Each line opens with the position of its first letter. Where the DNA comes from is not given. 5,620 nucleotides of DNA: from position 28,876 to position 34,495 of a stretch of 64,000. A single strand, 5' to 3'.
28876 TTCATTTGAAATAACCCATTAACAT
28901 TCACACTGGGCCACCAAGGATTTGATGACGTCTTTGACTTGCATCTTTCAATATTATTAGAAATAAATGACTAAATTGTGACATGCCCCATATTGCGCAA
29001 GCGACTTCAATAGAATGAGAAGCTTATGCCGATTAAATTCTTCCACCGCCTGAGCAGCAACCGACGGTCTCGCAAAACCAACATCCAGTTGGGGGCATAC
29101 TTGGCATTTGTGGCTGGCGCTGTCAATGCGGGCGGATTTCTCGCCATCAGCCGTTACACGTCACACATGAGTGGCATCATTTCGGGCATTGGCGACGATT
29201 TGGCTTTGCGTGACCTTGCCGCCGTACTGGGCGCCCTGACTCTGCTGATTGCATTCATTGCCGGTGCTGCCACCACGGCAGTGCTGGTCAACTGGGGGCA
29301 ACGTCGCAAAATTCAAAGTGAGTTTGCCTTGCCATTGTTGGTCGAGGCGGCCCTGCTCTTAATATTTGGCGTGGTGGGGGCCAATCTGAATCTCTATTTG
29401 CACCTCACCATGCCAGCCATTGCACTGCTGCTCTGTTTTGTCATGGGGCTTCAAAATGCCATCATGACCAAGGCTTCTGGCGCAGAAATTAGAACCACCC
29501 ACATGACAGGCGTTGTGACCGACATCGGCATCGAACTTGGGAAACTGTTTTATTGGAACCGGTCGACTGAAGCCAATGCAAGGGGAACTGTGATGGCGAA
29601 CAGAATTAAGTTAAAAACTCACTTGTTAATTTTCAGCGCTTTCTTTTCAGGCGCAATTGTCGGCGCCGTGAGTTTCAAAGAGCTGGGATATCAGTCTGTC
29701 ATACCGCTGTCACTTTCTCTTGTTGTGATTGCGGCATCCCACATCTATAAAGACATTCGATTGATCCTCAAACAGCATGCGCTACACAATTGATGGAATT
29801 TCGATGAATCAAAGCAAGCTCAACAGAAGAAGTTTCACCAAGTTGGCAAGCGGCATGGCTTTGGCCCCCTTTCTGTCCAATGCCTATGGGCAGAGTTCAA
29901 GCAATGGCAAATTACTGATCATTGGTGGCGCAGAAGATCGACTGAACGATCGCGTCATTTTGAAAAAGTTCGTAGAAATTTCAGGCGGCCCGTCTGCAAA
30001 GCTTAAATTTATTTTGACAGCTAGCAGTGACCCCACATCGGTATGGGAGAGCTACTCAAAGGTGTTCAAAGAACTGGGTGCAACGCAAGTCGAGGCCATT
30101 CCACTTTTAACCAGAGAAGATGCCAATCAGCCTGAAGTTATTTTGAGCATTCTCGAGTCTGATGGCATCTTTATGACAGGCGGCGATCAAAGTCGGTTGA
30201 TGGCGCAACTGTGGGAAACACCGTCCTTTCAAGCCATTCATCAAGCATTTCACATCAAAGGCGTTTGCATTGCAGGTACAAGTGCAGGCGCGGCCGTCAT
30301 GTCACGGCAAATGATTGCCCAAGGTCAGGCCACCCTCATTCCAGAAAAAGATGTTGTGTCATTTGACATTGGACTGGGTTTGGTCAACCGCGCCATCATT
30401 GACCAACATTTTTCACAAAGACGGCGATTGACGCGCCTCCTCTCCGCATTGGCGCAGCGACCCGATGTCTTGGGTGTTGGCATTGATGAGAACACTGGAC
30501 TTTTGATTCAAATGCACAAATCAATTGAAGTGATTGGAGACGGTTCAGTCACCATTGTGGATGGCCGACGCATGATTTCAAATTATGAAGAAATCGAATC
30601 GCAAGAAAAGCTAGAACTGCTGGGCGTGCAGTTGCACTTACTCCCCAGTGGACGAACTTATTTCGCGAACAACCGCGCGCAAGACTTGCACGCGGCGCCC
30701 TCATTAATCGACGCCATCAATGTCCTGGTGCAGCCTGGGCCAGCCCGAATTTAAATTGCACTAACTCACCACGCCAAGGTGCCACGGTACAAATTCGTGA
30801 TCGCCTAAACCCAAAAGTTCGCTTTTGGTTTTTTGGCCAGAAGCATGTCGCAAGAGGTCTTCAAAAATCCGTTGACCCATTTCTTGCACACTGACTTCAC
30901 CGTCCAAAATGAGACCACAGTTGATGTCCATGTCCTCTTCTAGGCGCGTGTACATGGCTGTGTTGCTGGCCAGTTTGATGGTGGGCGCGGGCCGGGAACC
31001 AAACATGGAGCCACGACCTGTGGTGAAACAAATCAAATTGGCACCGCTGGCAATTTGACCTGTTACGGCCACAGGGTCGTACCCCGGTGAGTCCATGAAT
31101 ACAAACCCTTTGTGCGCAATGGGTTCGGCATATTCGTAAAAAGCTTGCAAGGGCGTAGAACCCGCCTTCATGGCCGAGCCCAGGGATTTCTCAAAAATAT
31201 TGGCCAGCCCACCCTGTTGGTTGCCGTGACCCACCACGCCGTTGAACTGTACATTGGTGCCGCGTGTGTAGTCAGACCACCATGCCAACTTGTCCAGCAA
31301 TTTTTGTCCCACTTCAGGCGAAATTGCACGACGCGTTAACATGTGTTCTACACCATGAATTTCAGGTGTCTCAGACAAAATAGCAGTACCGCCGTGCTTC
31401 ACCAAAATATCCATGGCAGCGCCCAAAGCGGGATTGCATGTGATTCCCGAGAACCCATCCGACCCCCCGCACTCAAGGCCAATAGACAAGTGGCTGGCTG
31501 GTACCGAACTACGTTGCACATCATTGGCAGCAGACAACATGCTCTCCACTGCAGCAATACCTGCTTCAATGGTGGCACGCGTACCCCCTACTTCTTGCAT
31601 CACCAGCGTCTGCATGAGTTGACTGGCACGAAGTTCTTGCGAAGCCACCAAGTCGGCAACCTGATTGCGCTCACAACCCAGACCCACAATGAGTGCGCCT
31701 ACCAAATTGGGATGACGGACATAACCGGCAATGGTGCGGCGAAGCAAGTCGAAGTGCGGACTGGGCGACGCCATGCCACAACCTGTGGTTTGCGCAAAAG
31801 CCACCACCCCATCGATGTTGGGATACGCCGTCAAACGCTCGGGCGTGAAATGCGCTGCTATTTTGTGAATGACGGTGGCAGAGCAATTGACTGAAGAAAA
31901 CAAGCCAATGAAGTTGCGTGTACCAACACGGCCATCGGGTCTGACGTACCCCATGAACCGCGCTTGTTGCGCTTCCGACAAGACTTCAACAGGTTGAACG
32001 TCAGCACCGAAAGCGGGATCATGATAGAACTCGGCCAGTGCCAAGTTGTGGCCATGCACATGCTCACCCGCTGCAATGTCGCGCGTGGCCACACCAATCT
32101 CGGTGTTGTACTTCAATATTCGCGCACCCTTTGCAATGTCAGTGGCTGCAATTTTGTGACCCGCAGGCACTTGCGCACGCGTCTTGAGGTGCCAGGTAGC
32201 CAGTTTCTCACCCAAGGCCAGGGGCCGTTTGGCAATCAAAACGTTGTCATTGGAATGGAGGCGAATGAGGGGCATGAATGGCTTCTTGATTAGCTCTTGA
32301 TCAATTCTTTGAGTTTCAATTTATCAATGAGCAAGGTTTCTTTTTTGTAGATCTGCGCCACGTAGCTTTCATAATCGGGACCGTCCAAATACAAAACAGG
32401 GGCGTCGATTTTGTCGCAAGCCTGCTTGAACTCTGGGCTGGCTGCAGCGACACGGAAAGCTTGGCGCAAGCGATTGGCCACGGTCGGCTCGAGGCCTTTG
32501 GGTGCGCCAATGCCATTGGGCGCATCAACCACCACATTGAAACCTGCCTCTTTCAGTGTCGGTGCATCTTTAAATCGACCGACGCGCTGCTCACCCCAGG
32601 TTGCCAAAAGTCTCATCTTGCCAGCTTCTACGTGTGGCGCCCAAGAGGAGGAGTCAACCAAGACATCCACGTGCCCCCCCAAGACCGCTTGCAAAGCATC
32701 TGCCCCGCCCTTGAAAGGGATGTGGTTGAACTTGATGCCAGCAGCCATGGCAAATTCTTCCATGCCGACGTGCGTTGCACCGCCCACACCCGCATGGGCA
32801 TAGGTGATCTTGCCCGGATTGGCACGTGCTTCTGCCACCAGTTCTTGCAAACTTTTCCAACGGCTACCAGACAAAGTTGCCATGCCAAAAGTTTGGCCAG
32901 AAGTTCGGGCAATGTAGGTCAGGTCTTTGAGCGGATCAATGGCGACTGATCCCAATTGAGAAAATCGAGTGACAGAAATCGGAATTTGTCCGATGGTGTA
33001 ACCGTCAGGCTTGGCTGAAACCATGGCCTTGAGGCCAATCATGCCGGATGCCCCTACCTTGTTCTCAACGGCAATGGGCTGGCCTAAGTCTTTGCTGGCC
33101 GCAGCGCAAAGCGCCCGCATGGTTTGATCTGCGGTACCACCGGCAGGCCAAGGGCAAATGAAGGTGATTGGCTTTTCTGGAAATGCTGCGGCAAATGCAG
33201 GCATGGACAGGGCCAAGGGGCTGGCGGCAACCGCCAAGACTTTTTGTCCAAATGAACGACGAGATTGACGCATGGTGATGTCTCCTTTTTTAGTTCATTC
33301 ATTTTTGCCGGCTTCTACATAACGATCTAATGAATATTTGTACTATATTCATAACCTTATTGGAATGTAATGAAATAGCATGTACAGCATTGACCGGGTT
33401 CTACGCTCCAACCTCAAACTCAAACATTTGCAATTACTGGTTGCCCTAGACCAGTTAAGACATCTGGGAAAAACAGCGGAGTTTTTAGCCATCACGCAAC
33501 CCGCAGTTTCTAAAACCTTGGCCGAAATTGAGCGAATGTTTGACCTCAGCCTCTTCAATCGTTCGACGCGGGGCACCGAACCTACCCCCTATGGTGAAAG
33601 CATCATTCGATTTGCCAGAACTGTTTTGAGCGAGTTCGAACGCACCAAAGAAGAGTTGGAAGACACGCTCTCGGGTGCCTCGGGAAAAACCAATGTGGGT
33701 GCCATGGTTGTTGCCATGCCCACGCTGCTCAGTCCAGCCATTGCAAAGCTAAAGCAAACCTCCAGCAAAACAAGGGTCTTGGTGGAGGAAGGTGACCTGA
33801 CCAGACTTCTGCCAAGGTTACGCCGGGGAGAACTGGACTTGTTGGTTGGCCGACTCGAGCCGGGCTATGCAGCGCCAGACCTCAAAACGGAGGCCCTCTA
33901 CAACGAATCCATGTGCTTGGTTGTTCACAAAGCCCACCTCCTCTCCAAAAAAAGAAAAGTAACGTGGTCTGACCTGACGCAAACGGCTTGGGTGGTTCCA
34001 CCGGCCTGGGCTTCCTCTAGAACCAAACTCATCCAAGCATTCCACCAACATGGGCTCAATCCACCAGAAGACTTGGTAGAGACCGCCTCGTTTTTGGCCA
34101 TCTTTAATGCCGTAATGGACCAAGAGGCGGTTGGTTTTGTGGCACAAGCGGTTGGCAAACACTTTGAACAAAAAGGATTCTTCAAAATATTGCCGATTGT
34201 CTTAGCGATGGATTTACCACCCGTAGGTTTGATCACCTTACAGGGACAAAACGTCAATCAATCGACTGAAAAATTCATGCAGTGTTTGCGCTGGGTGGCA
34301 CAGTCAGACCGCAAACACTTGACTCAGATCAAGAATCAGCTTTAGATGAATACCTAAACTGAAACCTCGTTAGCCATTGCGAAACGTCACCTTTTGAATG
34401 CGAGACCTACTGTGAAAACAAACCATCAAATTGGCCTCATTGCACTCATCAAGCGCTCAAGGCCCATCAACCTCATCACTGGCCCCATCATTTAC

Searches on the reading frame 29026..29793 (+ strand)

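Call 7: search_protein_families(library=ncbifam, proteins=[window:29026-29793:+], max_evalue=1e-10)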
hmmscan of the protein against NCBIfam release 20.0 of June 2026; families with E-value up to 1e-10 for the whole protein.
window:29026-29793:+ (255 aa): 0 families

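Call 79: search_protein_families(library=pfam, proteins=[window:29026-29793:+], max_evalue=0.00001)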
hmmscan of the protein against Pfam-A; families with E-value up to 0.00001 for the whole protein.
window:29026-29793:+ (255 aa): 1 family
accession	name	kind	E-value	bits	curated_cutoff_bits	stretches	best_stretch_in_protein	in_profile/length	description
PF06912.16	DUF1275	-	1.4e-39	136.4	25.4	1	22-237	1-192/193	Protein of unknown function (DUF1275)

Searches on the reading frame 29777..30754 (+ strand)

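Call 7: search_protein_families(library=ncbifam, proteins=[window:29777-30754:+], max_evalue=1e-10)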
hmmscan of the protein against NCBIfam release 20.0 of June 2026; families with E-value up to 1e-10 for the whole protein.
window:29777-30754:+ (325 aa): 1 family
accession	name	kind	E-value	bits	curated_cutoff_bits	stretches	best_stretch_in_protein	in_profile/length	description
TIGR02069.1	cyanophycinase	equivalog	4.9e-79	265.3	126.6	1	46-294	1-249/250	cyanophycinase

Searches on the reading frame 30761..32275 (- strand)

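Call 7: search_protein_families(library=ncbifam, proteins=[window:30761-32275:-], max_evalue=1e-10)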
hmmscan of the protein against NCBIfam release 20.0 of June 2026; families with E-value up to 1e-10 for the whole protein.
window:30761-32275:- (504 aa): 1 family
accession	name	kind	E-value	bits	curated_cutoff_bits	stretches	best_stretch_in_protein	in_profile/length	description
TIGR03248.1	galactar-dH20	equivalog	6.3e-110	368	730.85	1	4-491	3-495/507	galactarate dehydratase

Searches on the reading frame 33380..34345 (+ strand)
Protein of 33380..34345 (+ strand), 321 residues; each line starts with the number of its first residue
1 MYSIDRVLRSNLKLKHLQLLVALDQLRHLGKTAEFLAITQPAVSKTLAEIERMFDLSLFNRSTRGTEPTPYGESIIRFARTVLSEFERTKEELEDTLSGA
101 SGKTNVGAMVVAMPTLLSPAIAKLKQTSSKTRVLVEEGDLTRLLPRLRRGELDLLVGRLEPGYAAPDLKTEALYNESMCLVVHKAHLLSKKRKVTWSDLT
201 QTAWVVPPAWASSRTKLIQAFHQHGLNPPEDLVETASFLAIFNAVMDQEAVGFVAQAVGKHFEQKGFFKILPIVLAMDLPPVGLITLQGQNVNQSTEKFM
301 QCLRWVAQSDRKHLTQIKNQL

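Call 43: search_protein_families(library=ncbifam, proteins=[window:33380-34345:+], max_evalue=1e-8)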
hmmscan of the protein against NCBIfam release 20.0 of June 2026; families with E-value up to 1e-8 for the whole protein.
window:33380-34345:+ (321 aa): 33 families (the best 25 are shown)
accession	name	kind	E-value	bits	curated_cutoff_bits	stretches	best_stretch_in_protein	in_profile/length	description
TIGR02424.1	TF_pcaQ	equivalog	5.7e-51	173.2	303.8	1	11-308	2-299/300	pca operon transcription factor PcaQ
NF007667.0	PRK10341.1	equivalog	2e-28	99.3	308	1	25-270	20-262/312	transcriptional regulator TdcA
NF007307.0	PRK09791.1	equivalog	1.9e-27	96.2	336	1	10-288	3-276/302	LysR family transcriptional regulator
NF008416.0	PRK11242.1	equivalog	1.6e-26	93.3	277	1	14-264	3-251/300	transcriptional regulator CynR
NF047520.1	trans_act_CidR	equivalog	4.8e-25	88.3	415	1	13-304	2-289/292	cidABC operon transcriptional activator CidR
NF045775.1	acetoin_reg_AlsR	exception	1.7e-24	86.8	430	1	13-269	2-257/290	acetoin biosynthesis transcriptional regulator AlsR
NF053705.1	TransRegGltCGpos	equivalog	1.7e-24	86.6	350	1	14-300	3-286/300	glutamate biosynthesis transcriptional regulator GltC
TIGR03339.1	phn_lysR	subfamily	1.3e-22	80.4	341.1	1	29-301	14-277/279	aminoethylphosphonate catabolism associated LysR family transcriptional regulator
NF007439.0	PRK09986.1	equivalog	2.9e-22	79.4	290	1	5-241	2-239/296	LysR family transcriptional regulator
NF045990.1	TransRegCbbRRhodb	equivalog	1.3e-19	70.3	450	1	11-255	5-248/304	LysR family regulator CbbR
NF050187.1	TransRegBsrAPseudo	equivalog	6.6e-19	68.1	480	1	11-294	4-286/298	LysR family transcriptional regulator BsrA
NF040786.1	LysR_Sec_metab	equivalog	1.7e-18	66.7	250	1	13-301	2-292/298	selenium metabolism-associated LysR family transcriptional regulator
NF008361.0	PRK11151.1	equivalog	3e-18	66.1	329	1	14-205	3-192/305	DNA-binding transcriptional regulator OxyR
NF058504.1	TransRegCcpCBac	equivalog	1e-17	64.5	400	1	13-184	2-170/287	transcriptional regulator CcpC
NF008722.0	PRK11716.1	equivalog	2.6e-17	62.8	246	1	13-230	2-217/293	HTH-type transcriptional activator IlvY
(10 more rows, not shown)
